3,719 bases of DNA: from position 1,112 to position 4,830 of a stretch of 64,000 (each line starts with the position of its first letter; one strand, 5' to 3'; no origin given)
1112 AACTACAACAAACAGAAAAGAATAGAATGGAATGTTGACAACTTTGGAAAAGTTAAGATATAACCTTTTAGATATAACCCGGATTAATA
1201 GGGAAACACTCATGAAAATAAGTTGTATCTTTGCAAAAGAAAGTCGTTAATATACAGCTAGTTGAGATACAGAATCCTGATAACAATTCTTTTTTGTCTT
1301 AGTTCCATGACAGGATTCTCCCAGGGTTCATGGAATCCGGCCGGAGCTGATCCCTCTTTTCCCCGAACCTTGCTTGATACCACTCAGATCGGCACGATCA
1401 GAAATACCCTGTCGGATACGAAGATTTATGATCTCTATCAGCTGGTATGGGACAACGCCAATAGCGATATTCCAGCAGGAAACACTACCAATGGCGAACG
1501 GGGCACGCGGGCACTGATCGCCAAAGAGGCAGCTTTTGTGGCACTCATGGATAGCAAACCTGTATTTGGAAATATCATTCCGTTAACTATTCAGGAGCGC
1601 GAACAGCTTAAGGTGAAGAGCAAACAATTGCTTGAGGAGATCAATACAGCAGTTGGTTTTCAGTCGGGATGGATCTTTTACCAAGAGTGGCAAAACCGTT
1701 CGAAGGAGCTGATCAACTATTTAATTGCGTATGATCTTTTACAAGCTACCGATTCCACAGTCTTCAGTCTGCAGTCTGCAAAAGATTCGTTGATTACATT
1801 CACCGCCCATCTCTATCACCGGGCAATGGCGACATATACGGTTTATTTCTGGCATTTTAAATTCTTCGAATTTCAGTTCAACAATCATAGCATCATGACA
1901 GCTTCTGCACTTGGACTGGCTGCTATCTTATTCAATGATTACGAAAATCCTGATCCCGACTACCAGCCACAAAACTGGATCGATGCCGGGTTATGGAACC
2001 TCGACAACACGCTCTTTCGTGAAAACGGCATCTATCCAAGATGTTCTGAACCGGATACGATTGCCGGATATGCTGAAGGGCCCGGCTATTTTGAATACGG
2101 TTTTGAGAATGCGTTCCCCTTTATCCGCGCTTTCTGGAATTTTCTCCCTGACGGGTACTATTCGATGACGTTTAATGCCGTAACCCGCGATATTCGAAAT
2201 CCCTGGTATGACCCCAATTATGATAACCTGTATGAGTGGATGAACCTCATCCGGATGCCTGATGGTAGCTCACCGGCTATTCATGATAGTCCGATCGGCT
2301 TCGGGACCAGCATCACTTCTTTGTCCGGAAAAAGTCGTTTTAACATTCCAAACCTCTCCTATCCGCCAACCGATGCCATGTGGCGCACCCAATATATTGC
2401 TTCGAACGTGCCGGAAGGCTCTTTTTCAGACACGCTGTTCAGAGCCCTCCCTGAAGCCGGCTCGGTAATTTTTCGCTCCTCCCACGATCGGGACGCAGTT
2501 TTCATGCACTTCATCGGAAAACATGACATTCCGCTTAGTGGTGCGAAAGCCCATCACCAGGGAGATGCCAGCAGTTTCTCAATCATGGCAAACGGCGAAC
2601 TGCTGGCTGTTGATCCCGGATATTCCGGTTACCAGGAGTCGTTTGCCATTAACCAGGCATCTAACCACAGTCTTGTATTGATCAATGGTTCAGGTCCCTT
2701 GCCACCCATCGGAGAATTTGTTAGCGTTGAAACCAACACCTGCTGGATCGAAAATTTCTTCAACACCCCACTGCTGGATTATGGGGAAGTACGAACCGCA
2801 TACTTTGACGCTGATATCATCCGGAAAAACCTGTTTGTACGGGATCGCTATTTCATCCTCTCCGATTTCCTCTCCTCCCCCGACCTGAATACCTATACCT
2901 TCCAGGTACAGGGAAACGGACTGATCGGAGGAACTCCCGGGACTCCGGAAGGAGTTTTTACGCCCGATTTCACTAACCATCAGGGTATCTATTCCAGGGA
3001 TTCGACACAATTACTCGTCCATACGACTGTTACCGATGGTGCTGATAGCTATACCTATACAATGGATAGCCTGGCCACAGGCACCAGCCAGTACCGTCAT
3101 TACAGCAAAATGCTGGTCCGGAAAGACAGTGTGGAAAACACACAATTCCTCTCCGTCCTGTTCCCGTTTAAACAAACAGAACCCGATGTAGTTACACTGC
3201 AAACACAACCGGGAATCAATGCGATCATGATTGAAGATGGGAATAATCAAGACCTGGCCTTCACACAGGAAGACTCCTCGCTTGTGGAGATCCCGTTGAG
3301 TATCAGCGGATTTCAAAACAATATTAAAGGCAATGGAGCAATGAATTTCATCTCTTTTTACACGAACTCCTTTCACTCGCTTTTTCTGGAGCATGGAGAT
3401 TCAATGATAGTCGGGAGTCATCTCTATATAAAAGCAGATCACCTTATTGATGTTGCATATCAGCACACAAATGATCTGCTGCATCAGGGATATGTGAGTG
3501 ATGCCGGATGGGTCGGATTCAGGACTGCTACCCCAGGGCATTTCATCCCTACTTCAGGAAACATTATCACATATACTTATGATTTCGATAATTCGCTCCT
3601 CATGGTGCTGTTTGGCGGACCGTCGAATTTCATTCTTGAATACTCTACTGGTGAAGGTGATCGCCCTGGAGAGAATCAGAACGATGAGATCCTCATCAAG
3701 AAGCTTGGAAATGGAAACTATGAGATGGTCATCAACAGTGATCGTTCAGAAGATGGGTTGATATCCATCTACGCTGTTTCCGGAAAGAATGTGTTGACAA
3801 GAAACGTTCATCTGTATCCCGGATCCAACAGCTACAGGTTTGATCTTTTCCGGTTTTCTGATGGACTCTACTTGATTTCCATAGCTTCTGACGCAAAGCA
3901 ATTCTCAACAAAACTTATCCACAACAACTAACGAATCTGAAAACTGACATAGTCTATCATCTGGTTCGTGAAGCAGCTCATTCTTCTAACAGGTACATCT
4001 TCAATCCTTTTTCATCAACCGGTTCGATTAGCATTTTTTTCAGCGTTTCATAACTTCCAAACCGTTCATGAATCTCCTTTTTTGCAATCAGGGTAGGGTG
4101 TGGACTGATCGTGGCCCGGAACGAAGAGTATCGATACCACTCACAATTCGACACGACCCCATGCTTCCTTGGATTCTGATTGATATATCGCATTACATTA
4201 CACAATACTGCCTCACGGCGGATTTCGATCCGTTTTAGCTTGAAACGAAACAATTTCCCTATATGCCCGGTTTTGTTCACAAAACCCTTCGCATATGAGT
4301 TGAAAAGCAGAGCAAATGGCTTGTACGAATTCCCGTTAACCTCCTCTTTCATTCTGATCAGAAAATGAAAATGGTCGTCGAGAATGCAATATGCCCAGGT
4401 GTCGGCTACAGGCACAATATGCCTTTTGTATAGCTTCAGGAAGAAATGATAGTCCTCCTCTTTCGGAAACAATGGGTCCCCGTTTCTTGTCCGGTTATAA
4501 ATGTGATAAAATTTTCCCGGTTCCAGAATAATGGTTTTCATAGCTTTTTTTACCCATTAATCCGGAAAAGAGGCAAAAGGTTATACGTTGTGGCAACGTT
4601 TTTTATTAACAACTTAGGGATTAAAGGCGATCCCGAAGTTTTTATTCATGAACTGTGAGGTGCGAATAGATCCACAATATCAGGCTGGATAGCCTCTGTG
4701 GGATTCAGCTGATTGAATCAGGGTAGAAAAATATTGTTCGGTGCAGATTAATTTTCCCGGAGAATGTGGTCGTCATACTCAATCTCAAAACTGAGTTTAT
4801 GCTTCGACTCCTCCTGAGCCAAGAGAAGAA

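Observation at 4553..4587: A conserved ~35-nt motif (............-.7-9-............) occurs five times, four of them just upstream of unrelated small accessory genes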

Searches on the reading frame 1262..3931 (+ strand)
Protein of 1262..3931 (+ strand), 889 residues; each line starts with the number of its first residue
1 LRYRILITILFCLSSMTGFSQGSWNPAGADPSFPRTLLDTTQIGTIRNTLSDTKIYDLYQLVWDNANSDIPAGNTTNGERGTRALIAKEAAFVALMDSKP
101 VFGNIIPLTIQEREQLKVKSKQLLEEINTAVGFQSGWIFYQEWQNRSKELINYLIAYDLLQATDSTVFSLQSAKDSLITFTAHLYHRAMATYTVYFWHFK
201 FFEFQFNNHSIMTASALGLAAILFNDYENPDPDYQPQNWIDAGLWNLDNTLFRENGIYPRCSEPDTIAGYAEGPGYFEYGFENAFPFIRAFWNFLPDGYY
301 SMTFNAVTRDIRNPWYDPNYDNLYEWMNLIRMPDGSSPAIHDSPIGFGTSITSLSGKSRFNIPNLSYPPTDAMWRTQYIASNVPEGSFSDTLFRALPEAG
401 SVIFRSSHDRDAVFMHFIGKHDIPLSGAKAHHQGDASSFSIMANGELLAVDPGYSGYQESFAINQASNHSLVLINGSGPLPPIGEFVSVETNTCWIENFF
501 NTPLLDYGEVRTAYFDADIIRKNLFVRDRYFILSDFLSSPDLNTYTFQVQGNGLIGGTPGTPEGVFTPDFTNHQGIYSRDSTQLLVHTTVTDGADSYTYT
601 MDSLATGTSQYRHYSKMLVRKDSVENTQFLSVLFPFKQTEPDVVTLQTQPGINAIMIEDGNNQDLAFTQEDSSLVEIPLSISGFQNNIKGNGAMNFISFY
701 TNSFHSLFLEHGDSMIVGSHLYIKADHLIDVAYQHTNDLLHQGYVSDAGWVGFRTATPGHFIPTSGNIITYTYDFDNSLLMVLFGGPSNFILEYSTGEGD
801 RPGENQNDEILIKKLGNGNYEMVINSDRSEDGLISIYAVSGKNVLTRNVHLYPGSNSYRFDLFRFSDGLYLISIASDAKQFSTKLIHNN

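Call 9: search_protein_families(library=pfam, proteins=[window:1262-3931:+])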
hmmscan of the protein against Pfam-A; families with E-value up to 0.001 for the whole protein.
window:1262-3931:+ (889 aa): 2 families
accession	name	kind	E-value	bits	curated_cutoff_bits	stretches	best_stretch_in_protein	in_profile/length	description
PF18962.6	Por_Secre_tail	-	1.3e-05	25.9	27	1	825-886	16-74/75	Secretion system C-terminal sorting domain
PF07940.18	Hepar_II_III_C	-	0.00066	19.7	24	0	393-544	6-158/237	Heparinase II/III-like, C-terminal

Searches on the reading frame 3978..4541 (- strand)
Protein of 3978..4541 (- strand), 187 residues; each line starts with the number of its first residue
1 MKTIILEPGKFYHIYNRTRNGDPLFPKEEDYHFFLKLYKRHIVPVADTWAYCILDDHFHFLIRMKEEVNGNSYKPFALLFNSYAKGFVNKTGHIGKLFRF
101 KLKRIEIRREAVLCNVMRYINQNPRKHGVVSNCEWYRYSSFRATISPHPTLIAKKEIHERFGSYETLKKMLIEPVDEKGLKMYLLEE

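Call 9: search_protein_families(library=pfam, proteins=[window:3978-4541:-])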
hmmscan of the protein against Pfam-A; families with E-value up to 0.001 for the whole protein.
window:3978-4541:- (187 aa): 0 families

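Call 28: search_protein_families(library=ncbifam, max_evalue=0.01, proteins=[window:3981-4541:-])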
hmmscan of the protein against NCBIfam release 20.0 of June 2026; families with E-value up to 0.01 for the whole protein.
window:3981-4541:- (187 aa): 1 family
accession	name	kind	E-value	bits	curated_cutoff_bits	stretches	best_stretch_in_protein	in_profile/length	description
NF047646.1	REP_Tyr_transpos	equivalog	3.9e-12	46.3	80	1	7-139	7-146/146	REP-associated tyrosine transposase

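Call 50: search_protein_families(library=padloc, max_evalue=0.001, proteins=[window:3981-4541:-])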
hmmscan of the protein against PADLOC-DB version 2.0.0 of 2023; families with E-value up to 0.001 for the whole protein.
window:3981-4541:- (187 aa): 0 families

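Call 51: search_protein_families(library=phrogs, max_evalue=0.001, proteins=[window:3981-4541:-])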
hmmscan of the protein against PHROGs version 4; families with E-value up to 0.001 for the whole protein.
window:3981-4541:- (187 aa): 0 families

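Call 57: find_homologous_proteins(query=window:3981-4541:-, max_evalue=1e-10)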
Query window:3981-4541:- (187 aa): 69 proteins with E <= 1e-10 among 105 candidates.
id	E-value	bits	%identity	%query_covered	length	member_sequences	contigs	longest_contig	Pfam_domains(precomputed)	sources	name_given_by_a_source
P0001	3.0e-121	420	97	100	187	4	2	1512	-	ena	-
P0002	1.4e-120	418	97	100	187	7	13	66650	-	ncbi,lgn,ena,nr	ncbi:MAG: hypothetical protein ISR57_09985 [Bacteroidales bacterium]|nr:hypothetical protein [Bacter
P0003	8.0e-97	341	78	100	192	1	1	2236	-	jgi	-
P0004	1.7e-96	340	77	100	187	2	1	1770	-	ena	-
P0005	2.2e-96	339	75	100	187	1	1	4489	-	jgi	-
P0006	6.5e-93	328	74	100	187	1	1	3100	-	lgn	-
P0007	2.6e-92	326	77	100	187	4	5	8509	-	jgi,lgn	-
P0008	2.4e-89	316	72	100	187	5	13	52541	-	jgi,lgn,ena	jgi:REP element-mobilizing transposase RayT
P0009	4.0e-89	316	74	100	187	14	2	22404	-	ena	-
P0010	1.5e-84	301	71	100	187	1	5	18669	-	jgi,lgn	-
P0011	1.8e-82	294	68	100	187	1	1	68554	-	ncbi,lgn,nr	ncbi:MAG: hypothetical protein IH596_10800 [Bacteroidales bacterium]|nr:hypothetical protein [Bacter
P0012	1.1e-81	291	70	100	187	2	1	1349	-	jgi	-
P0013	8.0e-74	266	62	99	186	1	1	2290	-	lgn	-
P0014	1.2e-68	249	59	99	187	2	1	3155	-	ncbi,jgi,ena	ncbi:MAG: hypothetical protein WCI71_14020 [Bacteroidota bacterium]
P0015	3.2e-68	248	60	99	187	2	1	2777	-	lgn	-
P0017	1.4e-67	245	58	100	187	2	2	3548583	-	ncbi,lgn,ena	-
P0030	6.2e-64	234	56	100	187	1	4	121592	-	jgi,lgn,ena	-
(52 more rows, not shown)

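Call 58: find_encoding_contigs(protein=P0030, flank=10000, max_places=2)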
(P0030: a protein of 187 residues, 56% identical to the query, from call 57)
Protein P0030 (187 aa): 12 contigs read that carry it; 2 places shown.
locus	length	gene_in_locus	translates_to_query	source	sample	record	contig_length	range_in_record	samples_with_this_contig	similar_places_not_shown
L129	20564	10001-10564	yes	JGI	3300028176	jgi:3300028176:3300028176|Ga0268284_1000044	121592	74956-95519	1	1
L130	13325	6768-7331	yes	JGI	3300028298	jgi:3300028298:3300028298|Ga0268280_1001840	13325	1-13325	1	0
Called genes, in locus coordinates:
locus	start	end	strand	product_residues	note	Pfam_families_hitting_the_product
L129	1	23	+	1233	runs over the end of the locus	PF13510:Fer2_4, PF14691:Fer4_20, PF07992:Pyr_redox_2, PF13450:NAD_binding_8, PF14697:Fer4_21 (weak), PF22117:Fer4_Nqo3, PF04879:Molybdop_Fe4S4 (weak), PF00384:Molybdopterin, +2 more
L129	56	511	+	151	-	PF02915:Rubrerythrin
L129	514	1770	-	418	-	PF01637:ATPase_2 (faint), PF13173:AAA_14, PF13635:DUF4143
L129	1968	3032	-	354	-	PF03781:FGE-sulfatase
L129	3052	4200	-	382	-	-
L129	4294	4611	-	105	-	-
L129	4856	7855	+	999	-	PF00072:Response_reg (faint), PF01326:PPDK_N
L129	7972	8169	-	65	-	PF02661:Fic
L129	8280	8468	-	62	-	-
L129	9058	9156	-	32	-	-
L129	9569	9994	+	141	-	PF01797:Y1_Tnp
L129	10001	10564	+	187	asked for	-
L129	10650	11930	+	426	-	PF13620:CarboxypepD_reg (weak), PF13715:CarbopepD_reg_2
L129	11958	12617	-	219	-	PF00149:Metallophos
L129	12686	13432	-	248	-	PF00300:His_Phos_1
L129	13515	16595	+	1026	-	PF11028:TMEM260_N, PF28497:DUF8416, PF28495:TMEM260_2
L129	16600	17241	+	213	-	PF01522:Polysacc_deac_1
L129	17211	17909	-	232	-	PF20582:UPF0758_N, PF04002:RadC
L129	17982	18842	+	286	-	PF03099:BPL_LplA_LipB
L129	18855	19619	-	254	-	-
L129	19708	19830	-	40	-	-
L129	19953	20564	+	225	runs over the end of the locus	PF03167:UDG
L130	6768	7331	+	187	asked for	-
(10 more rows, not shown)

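Call 59: find_encoding_contigs(protein=P0017, flank=10000, max_places=2)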
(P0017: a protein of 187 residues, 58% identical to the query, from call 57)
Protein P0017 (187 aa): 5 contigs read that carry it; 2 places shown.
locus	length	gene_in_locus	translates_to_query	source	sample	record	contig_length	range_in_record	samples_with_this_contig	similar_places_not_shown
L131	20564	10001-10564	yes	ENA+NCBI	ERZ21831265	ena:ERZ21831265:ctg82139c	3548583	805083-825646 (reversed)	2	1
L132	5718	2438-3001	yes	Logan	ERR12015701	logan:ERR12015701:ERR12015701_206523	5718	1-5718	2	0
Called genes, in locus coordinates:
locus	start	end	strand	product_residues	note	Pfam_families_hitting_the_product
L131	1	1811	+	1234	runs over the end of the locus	PF13510:Fer2_4, PF14691:Fer4_20, PF07992:Pyr_redox_2, PF13450:NAD_binding_8 (weak), PF14697:Fer4_21 (weak), PF22117:Fer4_Nqo3, PF04879:Molybdop_Fe4S4, PF00384:Molybdopterin, +2 more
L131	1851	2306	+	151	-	PF22277:EncFtn-like (faint), PF02915:Rubrerythrin, PF09537:DUF2383 (faint), PF02915:Rubrerythrin (weak)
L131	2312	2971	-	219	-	PF08843:AbiEii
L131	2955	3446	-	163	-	PF21956:DUF6922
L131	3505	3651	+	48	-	-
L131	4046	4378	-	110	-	-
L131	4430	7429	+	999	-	PF00072:Response_reg (faint), PF01326:PPDK_N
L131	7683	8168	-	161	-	-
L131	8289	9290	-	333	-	PF02588:YitT_membrane, PF10035:DUF2179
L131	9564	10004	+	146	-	PF01797:Y1_Tnp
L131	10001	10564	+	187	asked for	-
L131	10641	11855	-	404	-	PF00801:PKD (weak), PF18911:PKD_4, PF18962:Por_Secre_tail (weak)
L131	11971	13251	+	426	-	PF13620:CarboxypepD_reg (weak), PF13715:CarbopepD_reg_2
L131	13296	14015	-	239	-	PF00149:Metallophos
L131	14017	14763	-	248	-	PF00300:His_Phos_1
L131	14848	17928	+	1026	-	PF11028:TMEM260_N, PF28497:DUF8416, PF28495:TMEM260_2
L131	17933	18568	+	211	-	PF01522:Polysacc_deac_1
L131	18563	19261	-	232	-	PF20582:UPF0758_N, PF04002:RadC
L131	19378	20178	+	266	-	PF03099:BPL_LplA_LipB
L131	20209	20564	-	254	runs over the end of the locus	-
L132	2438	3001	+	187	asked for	-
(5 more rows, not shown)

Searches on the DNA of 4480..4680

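Call 75: search_rna_families(source=window, start=4480, end=4680, threshold=evalue, max_evalue=1)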
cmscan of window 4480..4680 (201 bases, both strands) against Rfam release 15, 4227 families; matches with E-value up to 1: 2.
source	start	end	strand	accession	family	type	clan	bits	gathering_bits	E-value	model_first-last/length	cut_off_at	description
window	4519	4569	+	RF04295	mir-329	Gene; miRNA;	CL00149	15.5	76.8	0.98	1-80/80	no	mir-329 microRNA precursor family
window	4480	4597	-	RF02267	Vax2os1_2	Gene; lncRNA;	-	6.2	55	0.5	255-364/466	3'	Vax2os1 conserved region 2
